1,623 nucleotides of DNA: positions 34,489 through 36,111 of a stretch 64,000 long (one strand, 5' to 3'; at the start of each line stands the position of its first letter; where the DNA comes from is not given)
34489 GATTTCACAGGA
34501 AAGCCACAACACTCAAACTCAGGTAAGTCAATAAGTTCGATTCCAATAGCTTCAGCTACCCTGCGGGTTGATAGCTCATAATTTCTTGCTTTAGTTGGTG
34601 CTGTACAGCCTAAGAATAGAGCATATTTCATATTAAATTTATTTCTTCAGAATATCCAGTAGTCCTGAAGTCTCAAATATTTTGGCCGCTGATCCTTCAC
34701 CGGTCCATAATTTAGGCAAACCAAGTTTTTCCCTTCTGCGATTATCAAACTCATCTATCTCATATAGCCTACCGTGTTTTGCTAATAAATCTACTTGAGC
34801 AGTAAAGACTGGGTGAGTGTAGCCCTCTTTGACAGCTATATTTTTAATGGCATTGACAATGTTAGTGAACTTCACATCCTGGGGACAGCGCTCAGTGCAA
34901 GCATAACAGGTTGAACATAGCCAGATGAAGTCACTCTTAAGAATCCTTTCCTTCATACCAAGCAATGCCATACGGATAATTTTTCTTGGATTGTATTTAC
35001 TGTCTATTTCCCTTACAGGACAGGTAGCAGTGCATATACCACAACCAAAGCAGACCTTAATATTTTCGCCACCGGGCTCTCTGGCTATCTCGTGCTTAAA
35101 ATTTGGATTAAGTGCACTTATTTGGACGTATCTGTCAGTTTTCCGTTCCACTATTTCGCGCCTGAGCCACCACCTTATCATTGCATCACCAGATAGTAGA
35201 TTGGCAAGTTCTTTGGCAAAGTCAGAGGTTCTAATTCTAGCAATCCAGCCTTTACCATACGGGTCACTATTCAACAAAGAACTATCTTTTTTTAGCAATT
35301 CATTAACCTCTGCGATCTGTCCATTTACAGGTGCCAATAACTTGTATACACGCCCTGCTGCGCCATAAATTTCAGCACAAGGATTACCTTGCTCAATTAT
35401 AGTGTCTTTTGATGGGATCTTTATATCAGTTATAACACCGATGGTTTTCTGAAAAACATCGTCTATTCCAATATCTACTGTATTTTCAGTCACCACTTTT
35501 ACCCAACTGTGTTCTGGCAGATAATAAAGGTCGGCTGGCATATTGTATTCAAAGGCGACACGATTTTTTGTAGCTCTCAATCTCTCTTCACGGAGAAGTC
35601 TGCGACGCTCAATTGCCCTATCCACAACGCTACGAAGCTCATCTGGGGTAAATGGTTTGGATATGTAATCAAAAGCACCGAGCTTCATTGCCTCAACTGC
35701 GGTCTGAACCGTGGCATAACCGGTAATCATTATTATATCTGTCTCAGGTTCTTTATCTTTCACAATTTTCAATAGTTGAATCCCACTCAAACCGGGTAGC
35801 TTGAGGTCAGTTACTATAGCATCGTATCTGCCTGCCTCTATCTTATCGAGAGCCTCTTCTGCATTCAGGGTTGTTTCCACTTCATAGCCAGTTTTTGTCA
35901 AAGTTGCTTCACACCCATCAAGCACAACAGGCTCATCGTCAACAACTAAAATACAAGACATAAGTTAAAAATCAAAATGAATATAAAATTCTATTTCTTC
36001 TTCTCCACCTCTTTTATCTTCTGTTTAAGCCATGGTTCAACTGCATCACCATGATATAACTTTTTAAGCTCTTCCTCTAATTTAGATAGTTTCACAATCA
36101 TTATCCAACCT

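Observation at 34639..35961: Receiver-GcvH-HdrC triple fusion: a phospho-switch built into a heterodisulfide reductase subunit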

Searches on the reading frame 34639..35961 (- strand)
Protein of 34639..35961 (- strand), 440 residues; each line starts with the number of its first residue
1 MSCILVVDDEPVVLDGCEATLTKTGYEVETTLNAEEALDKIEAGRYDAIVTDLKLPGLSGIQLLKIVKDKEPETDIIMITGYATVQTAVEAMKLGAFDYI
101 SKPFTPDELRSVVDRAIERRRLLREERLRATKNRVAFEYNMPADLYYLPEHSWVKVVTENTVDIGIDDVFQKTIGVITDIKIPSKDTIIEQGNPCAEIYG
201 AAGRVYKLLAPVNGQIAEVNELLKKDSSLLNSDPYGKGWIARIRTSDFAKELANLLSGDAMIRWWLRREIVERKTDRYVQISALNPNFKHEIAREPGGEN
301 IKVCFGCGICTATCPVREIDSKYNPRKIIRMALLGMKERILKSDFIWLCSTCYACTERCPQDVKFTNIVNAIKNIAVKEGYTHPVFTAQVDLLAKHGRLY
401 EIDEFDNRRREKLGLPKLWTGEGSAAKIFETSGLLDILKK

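Call 3: search_protein_families(library=pfam, proteins=[window:34639-35961:-], max_evalue=0.01)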
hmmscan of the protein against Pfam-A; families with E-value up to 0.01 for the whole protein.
window:34639-35961:- (440 aa): 10 families
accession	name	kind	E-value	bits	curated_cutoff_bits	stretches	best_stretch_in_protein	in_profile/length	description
PF00072.30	Response_reg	-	3.1e-32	111.5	30.2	1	4-113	1-110/111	Response regulator receiver domain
PF01597.25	GCV_H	-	1.8e-24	86.4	22.2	1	145-259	1-113/122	Glycine cleavage H-protein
PF13183.11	Fer4_8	-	3.7e-10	40.6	27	1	302-363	3-68/68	4Fe-4S dicluster domain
PF13534.11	Fer4_17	-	1.1e-09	39.2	22.2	1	304-363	2-60/61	4Fe-4S dicluster domain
PF13187.11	Fer4_9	-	9.5e-09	35.6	27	1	304-362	2-50/52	4Fe-4S dicluster domain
PF13237.11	Fer4_10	-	2.2e-06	27.9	25.5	1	302-360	7-53/53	4Fe-4S dicluster domain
PF12838.12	Fer4_7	-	2.9e-06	28.1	27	1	304-363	2-52/52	4Fe-4S dicluster domain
PF25160.1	LdpA_Fe-S-bd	-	0.00027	21.1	27.6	1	301-321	25-45/49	LdpA Fe-S cluster-binding domain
PF13484.11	Fer4_16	-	0.0021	19.2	30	0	279-316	28-65/66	4Fe-4S double cluster binding domain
PF14697.11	Fer4_21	-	0.0074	16.8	35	0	303-318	40-55/59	4Fe-4S dicluster domain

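Call 4: search_protein_families(library=ncbifam, proteins=[window:34639-35961:-], max_evalue=0.01)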
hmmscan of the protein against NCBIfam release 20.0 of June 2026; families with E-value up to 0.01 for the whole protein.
window:34639-35961:- (440 aa): 133 families (the best 25 are shown)
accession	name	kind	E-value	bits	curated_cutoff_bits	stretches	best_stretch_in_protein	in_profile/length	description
TIGR03290.1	CoB_CoM_SS_C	equivalog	8.7e-34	116.6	160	1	301-418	1-117/144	CoB--CoM heterodisulfide reductase subunit C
NF008469.0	PRK11361.1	equivalog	7.3e-28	97.5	714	1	3-127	6-130/461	acetoacetate metabolism transcriptional regulator AtoC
TIGR01818.1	ntrC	equivalog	2.1e-27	96.1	558.6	1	4-132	1-129/463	nitrogen regulation protein NR(I)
NF051870.1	NAssimRespRegNtrX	equivalog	3.3e-27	95.5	600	1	2-130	2-133/452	nitrogen assimilation response regulator NtrX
NF053512.1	nitric_RR_NosR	exception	1.1e-26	93.9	400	1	4-128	1-127/422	response regulator c-di-GMP phosphodiesterase, NosR family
NF006900.1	PRK09390.1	equivalog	1.3e-26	93.4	255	1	3-126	6-131/203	response regulator FixJ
NF002270.0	PRK01202.1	subfamily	3e-26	91.7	117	1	139-260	2-121/129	glycine cleavage system protein GcvH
NF047793.1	ResRegPgtA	equivalog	1.1e-25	90.3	650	1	4-128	8-132/414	two-component system response regulator PgtA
TIGR00527.1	gcvH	equivalog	4.2e-23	81.8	115.85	1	140-258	1-118/129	glycine cleavage system protein GcvH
NF008176.1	PRK10923.1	equivalog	1.3e-20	73.4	620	1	3-123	5-125/469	nitrogen regulation protein NR(I)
NF033791.1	ActR_PrrA_rreg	equivalog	1.4e-20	74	250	1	3-131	3-131/173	ActR/PrrA/RegA family redox response regulator transcription factor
NF053854.1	RespRegPhoBBctds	equivalog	1.4e-20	73.7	270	1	4-132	1-130/225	two-component system response regulator PhoB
NF038018.1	qmoC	equivalog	1.5e-20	74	300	1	288-388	5-102/360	quinone-interacting membrane-bound oxidoreductase complex subunit QmoC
NF045944.1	ResRegRpaBCyano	equivalog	1.6e-20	73.5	330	1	5-126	1-121/229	response regulator transcription factor RpaB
NF045505.1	RR_RssB_Pseudo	equivalog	6.9e-20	71.4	700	1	4-133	8-138/394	two-component system response regulator RssB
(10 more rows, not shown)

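Call 6: find_homologous_proteins(query=window:34639-35961:-)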
Query window:34639-35961:- (440 aa): 3775 proteins with E <= 0.001 among 8000 candidates; the best 120 are listed.
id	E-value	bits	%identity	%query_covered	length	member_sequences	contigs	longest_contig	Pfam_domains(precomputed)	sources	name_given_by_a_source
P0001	3.3e-296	1000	100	100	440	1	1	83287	PF01597.26,PF12838.13,PF13534.12,PF13237.12,PF13183.12,PF00072.31,PF13187.12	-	-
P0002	8.1e-295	995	99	100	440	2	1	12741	PF01597.26,PF12838.13,PF13534.12,PF13237.12,PF13183.12,PF00072.31,PF13187.12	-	-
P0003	1.6e-266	902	88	100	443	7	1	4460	PF01597.26,PF12838.13,PF13534.12,PF13237.12,PF13183.12,PF00072.31,PF13187.12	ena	-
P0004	2.0e-262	889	87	100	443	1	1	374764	PF01597.26,PF12838.13,PF13534.12,PF13237.12,PF13183.12,PF00072.31,PF13187.12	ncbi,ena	-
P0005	1.7e-253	859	83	100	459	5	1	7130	PF01597.26,PF13484.12,PF12838.13,PF13534.12,PF13237.12,PF13183.12,PF00072.31,PF13187.12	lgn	-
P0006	2.0e-245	833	81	100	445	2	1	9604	PF01597.26,PF12838.13,PF13534.12,PF13237.12,PF13183.12,PF00072.31,PF13187.12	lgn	-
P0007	1.4e-244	830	81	100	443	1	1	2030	PF01597.26,PF12838.13,PF13534.12,PF13237.12,PF13183.12,PF00072.31,PF13187.12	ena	-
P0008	6.4e-244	828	81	100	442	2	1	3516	PF01597.26,PF12838.13,PF13534.12,PF13237.12,PF13183.12,PF00072.31,PF13187.12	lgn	-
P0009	3.0e-242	822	79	100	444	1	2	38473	PF01597.26,PF12838.13,PF13534.12,PF13237.12,PF13183.12,PF00072.31,PF13187.12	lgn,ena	-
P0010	2.0e-239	813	79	100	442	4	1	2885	PF01597.26,PF12838.13,PF13534.12,PF13237.12,PF13183.12,PF00072.31,PF13187.12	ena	-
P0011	3.7e-239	812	78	100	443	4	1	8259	PF01597.26,PF12838.13,PF13534.12,PF13237.12,PF13183.12,PF00072.31,PF13187.12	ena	-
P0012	2.2e-221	754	71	100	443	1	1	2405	PF01597.26,PF13534.12,PF13183.12,PF00072.31,PF13187.12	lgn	-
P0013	6.7e-215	732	70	100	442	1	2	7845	PF01597.26,PF13534.12,PF13183.12,PF00072.31,PF13187.12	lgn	-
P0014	6.0e-187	640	61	100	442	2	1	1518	PF01597.26,PF12838.13,PF13534.12,PF13183.12,PF00072.31,PF13187.12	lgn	-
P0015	4.2e-186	637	60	100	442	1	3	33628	PF01597.26,PF12838.13,PF13534.12,PF13183.12,PF00072.31,PF13187.12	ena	-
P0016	6.1e-185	633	60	100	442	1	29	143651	PF01597.26,PF13534.12,PF13183.12,PF00072.31,PF13187.12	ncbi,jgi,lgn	-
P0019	2.7e-184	631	59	100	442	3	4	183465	PF01597.26,PF12838.13,PF13534.12,PF13183.12,PF00072.31,PF13187.12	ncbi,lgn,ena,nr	ncbi:response regulator [candidate division WOR-3 bacterium]|nr:response regulator [candidate divisi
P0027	2.2e-177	609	57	100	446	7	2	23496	PF01597.26,PF12838.13,PF13534.12,PF25160.2,PF13237.12,PF13183.12,PF00072.31,PF13187.12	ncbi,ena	ncbi:Glycine cleavage system H protein [subsurface metagenome]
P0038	2.9e-170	585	57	99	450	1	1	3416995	PF01597.26,PF13534.12,PF13183.12,PF00072.31,PF13187.12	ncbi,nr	ncbi:MAG: response regulator [Deltaproteobacteria bacterium]|nr:MAG: response regulator [Deltaproteo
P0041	3.7e-161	555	52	100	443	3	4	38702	PF01597.26,PF00037.33,PF12838.13,PF13534.12,PF13183.12,PF00072.31,PF13187.12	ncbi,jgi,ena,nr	ncbi:MAG: hypothetical protein B5M53_00195 [Candidatus Cloacimonas sp. 4484_209]|nr:MAG: hypothetica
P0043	6.0e-160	551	53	100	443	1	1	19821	PF01597.26,PF12838.13,PF13534.12,PF13183.12,PF00072.31,PF13187.12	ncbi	-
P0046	1.3e-146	507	49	99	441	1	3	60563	PF01597.26,PF13484.12,PF23198.2,PF12838.13,PF13534.12,PF13183.12,PF00072.31,PF13187.12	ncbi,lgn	-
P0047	1.0e-141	491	56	83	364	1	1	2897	PF01597.26,PF00037.33,PF12838.13,PF13534.12,PF13237.12,PF13183.12,PF00072.31,PF13187.12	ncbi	-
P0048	3.4e-135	470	46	100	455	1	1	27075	PF01597.26,PF12838.13,PF13534.12,PF13237.12,PF13183.12,PF00072.31,PF13187.12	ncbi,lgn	-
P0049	1.9e-123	431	64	66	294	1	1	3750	PF01597.26,PF00072.31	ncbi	-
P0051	1.2e-74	270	36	94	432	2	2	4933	PF13188.14,PF12838.13,PF13534.12,PF13237.12,PF13183.12,PF13187.12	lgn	-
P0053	1.2e-73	267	60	37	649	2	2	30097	PF13188.14,PF12860.14,PF02518.32,PF00512.32,PF12838.13,PF13534.12,PF13237.12,PF13183.12,PF13187.12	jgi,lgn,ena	-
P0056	8.5e-73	264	59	38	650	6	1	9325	PF13188.14,PF12860.14,PF02518.32,PF13484.12,PF00512.32,PF12838.13,PF13534.12,PF13237.12,PF13183.12,PF00072.31,PF13187.12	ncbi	-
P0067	8.9e-68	247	49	58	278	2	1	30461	PF01597.26,PF00072.31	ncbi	-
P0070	3.5e-66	242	45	57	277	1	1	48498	PF01597.26,PF00072.31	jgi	jgi:DNA-binding response OmpR family regulator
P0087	4.5e-59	219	43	57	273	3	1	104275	PF01597.26,PF00072.31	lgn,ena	-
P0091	1.4e-58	217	44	58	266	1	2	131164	PF01597.26,PF00072.31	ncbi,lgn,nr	ncbi:MAG: response regulator [Candidatus Eisenbacteria bacterium]|nr:response regulator [Candidatus 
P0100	1.3e-57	214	42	57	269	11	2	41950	PF01597.26,PF00072.31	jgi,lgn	-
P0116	1.6e-56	210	41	58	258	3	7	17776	PF01597.26,PF00072.31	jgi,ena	-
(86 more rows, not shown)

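Call 9: list_cluster_members(proteins=[P0004, P0016, P0038, P0043, P0046, P0048, P0047, P0049, P0027, P0009])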
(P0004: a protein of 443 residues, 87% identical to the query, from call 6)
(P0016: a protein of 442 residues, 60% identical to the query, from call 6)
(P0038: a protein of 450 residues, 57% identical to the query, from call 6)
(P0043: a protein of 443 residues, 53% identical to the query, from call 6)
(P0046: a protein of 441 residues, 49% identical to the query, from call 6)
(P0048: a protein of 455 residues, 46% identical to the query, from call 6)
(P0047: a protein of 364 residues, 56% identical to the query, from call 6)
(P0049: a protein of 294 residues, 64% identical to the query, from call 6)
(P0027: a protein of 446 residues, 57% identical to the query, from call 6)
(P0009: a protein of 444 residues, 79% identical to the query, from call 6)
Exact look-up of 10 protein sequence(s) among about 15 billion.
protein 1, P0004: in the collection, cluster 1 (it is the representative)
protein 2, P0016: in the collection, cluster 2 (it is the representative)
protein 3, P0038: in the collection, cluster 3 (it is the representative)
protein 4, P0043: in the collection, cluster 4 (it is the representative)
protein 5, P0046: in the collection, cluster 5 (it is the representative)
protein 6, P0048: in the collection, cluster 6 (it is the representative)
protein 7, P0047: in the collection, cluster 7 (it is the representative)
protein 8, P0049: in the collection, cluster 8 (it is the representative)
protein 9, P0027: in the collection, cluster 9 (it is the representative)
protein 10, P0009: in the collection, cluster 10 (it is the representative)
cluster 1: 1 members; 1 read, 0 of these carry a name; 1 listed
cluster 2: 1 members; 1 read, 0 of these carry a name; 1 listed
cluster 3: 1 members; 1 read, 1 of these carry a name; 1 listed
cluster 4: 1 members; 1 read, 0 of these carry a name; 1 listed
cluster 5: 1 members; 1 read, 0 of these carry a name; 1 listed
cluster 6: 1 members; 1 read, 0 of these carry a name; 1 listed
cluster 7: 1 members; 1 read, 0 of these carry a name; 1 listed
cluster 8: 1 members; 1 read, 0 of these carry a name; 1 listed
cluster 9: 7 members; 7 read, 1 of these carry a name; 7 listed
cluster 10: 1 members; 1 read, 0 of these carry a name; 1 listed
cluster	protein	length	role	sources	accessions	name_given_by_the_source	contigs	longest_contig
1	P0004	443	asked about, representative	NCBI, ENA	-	-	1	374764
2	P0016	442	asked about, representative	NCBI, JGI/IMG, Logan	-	-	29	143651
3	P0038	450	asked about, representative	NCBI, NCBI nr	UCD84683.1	MAG: response regulator [Deltaproteobacteria bacterium]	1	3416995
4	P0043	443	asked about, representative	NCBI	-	-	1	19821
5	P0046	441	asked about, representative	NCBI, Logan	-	-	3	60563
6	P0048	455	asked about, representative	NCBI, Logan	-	-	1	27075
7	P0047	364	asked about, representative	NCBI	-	-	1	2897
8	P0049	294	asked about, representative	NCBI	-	-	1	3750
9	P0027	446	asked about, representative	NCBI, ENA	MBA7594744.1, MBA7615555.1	Glycine cleavage system H protein [subsurface metagenome]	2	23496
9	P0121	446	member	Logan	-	-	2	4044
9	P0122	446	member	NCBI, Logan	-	-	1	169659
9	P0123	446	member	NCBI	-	-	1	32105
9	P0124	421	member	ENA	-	-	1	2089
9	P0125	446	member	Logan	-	-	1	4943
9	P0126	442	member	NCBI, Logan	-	-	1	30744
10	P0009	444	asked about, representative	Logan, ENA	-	-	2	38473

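Call 10: find_encoding_contigs(protein=P0019, flank=10000, max_places=2)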
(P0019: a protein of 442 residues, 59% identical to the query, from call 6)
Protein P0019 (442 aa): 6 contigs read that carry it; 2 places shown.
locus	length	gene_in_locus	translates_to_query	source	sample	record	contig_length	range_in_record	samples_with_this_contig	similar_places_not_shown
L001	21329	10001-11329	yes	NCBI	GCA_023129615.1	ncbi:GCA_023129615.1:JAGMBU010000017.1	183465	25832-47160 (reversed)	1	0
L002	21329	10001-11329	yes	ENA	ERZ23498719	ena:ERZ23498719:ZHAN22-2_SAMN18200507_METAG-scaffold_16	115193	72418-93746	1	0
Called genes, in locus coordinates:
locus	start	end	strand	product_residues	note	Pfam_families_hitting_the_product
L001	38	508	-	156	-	PF01750:HycI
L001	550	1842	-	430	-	PF27537:HoxH, PF00374:NiFeSe_Hases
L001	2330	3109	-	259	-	PF01058:Oxidored_q6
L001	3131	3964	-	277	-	PF00970:FAD_binding_6, PF00175:NAD_binding_1, PF10418:DHODB_Fe-S_bind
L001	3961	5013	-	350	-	PF12838:Fer4_7 (faint), PF13187:Fer4_9 (faint), PF13237:Fer4_10 (faint), PF14697:Fer4_21 (faint), PF00037:Fer4 (faint), PF17179:Fer4_22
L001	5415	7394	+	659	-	PF17201:Cache_3-Cache_2, PF17202:sCache_3_3, PF00672:HAMP, PF00512:HisKA, PF02518:HATPase_c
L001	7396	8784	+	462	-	PF00072:Response_reg, PF00004:AAA (faint), PF00158:Sigma54_activat, PF14532:Sigma54_activ_2, PF07724:AAA_2 (weak), PF07728:AAA_5, PF25601:AAA_lid_14, PF02954:HTH_8 (weak)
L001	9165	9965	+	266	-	PF00072:Response_reg, PF01597:GCV_H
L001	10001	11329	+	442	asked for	PF00072:Response_reg, PF01597:GCV_H, PF12838:Fer4_7 (weak), PF13183:Fer4_8, PF13187:Fer4_9, PF13534:Fer4_17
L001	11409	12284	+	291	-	PF02754:CCG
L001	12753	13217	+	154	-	PF01257:2Fe-2S_thioredx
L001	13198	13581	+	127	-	PF01257:2Fe-2S_thioredx (weak)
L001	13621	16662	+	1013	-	PF01512:Complex1_51K, PF10589:NADH_4Fe-4S, PF14691:Fer4_20, PF01266:DAO (weak), PF07992:Pyr_redox_2, PF13450:NAD_binding_8, PF13738:Pyr_redox_3, PF00070:Pyr_redox, +7 more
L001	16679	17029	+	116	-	-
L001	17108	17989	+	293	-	PF00571:CBS, PF13581:HATPase_c_2 (faint), PF02518:HATPase_c (weak)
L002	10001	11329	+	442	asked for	PF00072:Response_reg, PF01597:GCV_H, PF12838:Fer4_7 (weak), PF13183:Fer4_8, PF13187:Fer4_9, PF13534:Fer4_17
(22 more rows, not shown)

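Call 11: find_encoding_contigs(protein=P0038, flank=10000, max_places=2)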
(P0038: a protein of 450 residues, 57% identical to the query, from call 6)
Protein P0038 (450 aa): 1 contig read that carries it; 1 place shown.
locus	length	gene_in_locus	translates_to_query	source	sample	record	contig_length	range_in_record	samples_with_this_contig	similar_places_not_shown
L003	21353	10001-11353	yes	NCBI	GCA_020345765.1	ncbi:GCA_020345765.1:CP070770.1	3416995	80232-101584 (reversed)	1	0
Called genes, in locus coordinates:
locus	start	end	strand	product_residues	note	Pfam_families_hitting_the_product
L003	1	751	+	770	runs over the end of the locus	PF08448:PAS_4 (faint), PF13185:GAF_2, PF00512:HisKA, PF02518:HATPase_c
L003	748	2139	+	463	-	PF00072:Response_reg, PF00158:Sigma54_activat, PF14532:Sigma54_activ_2, PF25601:AAA_lid_14, PF02954:HTH_8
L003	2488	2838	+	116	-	PF00072:Response_reg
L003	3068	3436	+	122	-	PF00072:Response_reg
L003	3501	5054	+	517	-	PF00672:HAMP, PF00512:HisKA, PF02518:HATPase_c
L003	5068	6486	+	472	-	PF00072:Response_reg, PF00158:Sigma54_activat, PF14532:Sigma54_activ_2, PF07724:AAA_2, PF00004:AAA (weak), PF07728:AAA_5, PF25601:AAA_lid_14, PF02954:HTH_8 (weak), +1 more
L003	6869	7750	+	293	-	PF00072:Response_reg, PF01597:GCV_H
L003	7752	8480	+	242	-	PF00072:Response_reg, PF01740:STAS, PF13466:STAS_2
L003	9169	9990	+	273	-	PF00072:Response_reg, PF01597:GCV_H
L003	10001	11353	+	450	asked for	PF00072:Response_reg, PF01597:GCV_H, PF13183:Fer4_8, PF13187:Fer4_9, PF13534:Fer4_17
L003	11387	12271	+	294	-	PF02754:CCG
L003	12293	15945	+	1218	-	PF12831:FAD_oxidored (weak), PF00037:Fer4 (weak), PF14691:Fer4_20, PF07992:Pyr_redox_2, PF13450:NAD_binding_8 (weak), PF13738:Pyr_redox_3, PF07992:Pyr_redox_2, PF13450:NAD_binding_8, +12 more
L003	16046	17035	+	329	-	PF27675:YCF81_N, PF01850:PIN, PF13638:PIN_4 (weak), PF01938:TRAM (weak)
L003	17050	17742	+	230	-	PF01128:IspD, PF12804:NTP_transf_3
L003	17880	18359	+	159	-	PF02542:YgbB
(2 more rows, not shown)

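Call 14: find_encoding_contigs(protein=P0041, flank=10000, max_places=1)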
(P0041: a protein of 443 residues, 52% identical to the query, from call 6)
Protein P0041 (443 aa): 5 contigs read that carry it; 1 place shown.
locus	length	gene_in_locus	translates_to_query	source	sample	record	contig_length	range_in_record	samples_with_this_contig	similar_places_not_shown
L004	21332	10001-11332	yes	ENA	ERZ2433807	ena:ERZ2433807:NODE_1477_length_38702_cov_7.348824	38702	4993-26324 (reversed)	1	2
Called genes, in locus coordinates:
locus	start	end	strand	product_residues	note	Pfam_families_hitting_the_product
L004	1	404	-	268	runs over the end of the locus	PF01058:Oxidored_q6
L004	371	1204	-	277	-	PF00970:FAD_binding_6, PF00175:NAD_binding_1, PF10418:DHODB_Fe-S_bind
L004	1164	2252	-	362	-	PF13187:Fer4_9 (faint), PF00037:Fer4 (faint), PF14697:Fer4_21 (faint), PF17179:Fer4_22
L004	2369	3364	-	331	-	PF01515:PTA_PTB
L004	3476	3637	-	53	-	-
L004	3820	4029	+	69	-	-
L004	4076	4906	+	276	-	PF01925:TauE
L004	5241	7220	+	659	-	PF17201:Cache_3-Cache_2, PF17202:sCache_3_3, PF17203:sCache_3_2 (weak), PF00672:HAMP, PF00512:HisKA, PF02518:HATPase_c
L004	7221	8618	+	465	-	PF00072:Response_reg, PF00158:Sigma54_activat, PF14532:Sigma54_activ_2, PF07724:AAA_2 (faint), PF07728:AAA_5, PF25601:AAA_lid_14, PF02954:HTH_8 (weak)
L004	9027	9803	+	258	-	PF00072:Response_reg, PF01597:GCV_H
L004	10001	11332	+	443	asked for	PF00072:Response_reg, PF01597:GCV_H, PF00037:Fer4 (faint), PF12838:Fer4_7 (weak), PF13183:Fer4_8, PF13187:Fer4_9, PF13534:Fer4_17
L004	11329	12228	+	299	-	PF02754:CCG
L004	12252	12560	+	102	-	PF01515:PTA_PTB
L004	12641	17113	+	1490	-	PF12831:FAD_oxidored (weak), PF14691:Fer4_20, PF07992:Pyr_redox_2, PF13450:NAD_binding_8, PF13738:Pyr_redox_3, PF07992:Pyr_redox_2 (weak), PF13450:NAD_binding_8, PF12838:Fer4_7, +17 more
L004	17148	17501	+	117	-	PF02635:DsrE, PF13686:DrsE_2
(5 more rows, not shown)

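Call 15: find_encoding_contigs(protein=P0048, flank=10000, max_places=1)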
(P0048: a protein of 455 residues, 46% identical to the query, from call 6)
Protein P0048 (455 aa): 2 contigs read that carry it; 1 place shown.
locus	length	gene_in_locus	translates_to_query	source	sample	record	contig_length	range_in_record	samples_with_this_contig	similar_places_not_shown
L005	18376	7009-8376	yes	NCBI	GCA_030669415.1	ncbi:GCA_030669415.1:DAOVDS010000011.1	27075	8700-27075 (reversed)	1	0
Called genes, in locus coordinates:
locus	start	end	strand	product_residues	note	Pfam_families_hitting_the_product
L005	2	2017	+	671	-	?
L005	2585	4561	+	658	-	PF14827:dCache_3, PF17203:sCache_3_2 (faint), PF17201:Cache_3-Cache_2, PF17202:sCache_3_3, PF00672:HAMP, PF00512:HisKA, PF02518:HATPase_c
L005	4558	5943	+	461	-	PF00072:Response_reg, PF00158:Sigma54_activat, PF14532:Sigma54_activ_2, PF07728:AAA_5, PF25601:AAA_lid_14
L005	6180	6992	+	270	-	PF00072:Response_reg, PF01597:GCV_H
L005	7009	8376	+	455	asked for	PF00072:Response_reg, PF01597:GCV_H, PF13187:Fer4_9, PF13183:Fer4_8, PF13237:Fer4_10 (faint), PF12838:Fer4_7 (faint), PF13534:Fer4_17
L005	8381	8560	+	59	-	PF00890:FAD_binding_2, PF01266:DAO (weak), PF07992:Pyr_redox_2 (weak), PF12831:FAD_oxidored, PF13450:NAD_binding_8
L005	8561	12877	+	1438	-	PF14691:Fer4_20, PF07992:Pyr_redox_2, PF13450:NAD_binding_8, PF07992:Pyr_redox_2, PF00890:FAD_binding_2, PF07992:Pyr_redox_2, PF12831:FAD_oxidored, PF13450:NAD_binding_8, +19 more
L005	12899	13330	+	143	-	PF02662:FlpD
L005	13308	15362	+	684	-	PF04879:Molybdop_Fe4S4, PF00384:Molybdopterin, PF01568:Molydop_binding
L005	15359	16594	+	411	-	PF04422:FrhB_FdhB_N, PF04432:FrhB_FdhB_C, PF13183:Fer4_8 (weak)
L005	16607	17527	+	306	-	PF02754:CCG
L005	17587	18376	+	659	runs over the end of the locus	PF09308:LuxQ-periplasm (faint), PF14827:dCache_3 (weak), PF17203:sCache_3_2 (faint), PF17201:Cache_3-Cache_2, PF17202:sCache_3_3, PF00672:HAMP, PF00512:HisKA, PF02518:HATPase_c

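Call 16: find_encoding_contigs(protein=P0004, flank=10000, max_places=1)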
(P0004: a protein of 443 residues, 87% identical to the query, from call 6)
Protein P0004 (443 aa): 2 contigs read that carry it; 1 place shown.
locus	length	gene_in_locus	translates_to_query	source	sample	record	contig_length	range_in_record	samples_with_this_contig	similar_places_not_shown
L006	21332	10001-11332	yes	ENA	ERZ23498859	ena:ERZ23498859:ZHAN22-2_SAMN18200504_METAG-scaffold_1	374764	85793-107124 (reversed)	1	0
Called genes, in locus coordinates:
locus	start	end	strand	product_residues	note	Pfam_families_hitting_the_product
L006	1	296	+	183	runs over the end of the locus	PF05683:Fumerase_C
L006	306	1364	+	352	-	PF13183:Fer4_8, PF13534:Fer4_17 (weak), PF02754:CCG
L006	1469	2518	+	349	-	PF21948:LplA-B_cat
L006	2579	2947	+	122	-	PF13366:PDDEXK_3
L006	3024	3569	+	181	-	PF02627:CMD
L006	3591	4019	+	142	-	PF01597:GCV_H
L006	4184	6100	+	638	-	PF17201:Cache_3-Cache_2, PF17202:sCache_3_3, PF17203:sCache_3_2 (weak), PF00672:HAMP, PF00512:HisKA, PF02518:HATPase_c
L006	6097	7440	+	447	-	PF00072:Response_reg, PF00158:Sigma54_activat, PF14532:Sigma54_activ_2, PF07724:AAA_2 (weak), PF07728:AAA_5, PF00004:AAA (weak), PF25601:AAA_lid_14, PF02954:HTH_8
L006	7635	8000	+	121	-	PF00072:Response_reg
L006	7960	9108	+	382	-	PF00072:Response_reg, PF00512:HisKA, PF02518:HATPase_c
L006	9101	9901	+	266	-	PF00072:Response_reg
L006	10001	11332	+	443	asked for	PF00072:Response_reg, PF01597:GCV_H, PF12838:Fer4_7 (weak), PF13183:Fer4_8, PF13187:Fer4_9, PF13237:Fer4_10 (weak), PF13534:Fer4_17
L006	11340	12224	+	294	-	PF02754:CCG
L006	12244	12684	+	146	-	PF02566:OsmC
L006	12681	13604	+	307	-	PF00890:FAD_binding_2 (weak), PF07992:Pyr_redox_2 (weak), PF12831:FAD_oxidored, PF13450:NAD_binding_8 (weak), PF14697:Fer4_21 (weak), PF00037:Fer4, PF12797:Fer4_2 (weak), PF01257:2Fe-2S_thioredx, +3 more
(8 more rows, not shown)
